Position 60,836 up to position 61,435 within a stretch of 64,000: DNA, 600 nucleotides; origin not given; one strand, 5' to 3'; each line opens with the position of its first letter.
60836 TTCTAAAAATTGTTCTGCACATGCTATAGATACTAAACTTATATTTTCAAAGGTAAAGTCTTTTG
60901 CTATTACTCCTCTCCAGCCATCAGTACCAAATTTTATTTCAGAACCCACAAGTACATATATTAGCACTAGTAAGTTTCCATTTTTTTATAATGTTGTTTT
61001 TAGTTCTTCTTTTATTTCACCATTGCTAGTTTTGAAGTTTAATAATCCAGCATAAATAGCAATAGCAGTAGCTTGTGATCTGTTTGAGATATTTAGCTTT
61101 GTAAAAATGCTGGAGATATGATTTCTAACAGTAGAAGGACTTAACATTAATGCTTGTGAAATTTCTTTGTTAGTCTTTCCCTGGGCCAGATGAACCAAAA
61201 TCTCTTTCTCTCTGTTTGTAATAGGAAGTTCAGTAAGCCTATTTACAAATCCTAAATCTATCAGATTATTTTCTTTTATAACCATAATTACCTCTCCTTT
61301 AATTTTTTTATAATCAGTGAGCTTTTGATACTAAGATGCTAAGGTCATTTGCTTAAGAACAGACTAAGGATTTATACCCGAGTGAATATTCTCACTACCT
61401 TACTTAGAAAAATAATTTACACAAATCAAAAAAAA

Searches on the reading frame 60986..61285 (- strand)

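Call 76: search_protein_families(library=pfam, proteins=[window:60986-61285:-], max_evalue=0.001)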
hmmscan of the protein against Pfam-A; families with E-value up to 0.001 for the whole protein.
window:60986-61285:- (99 aa): 5 families
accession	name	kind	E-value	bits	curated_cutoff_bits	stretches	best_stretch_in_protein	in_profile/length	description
PF00196.25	GerE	-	6.3e-20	71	23.5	1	22-76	3-57/57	Bacterial regulatory proteins, luxR family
PF08281.18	Sigma70_r4_2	-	2e-05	24.6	25.7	1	25-58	14-48/54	Sigma-70, region 4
PF13384.12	HTH_23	-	0.00046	20.4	24.6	1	28-57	9-38/50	Homeodomain-like domain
PF14493.12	HTH_40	-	0.00059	20.5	27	1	32-66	8-45/89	Helix-turn-helix domain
PF13518.12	HTH_28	-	0.00085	19.8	25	0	28-58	4-34/52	Helix-turn-helix domain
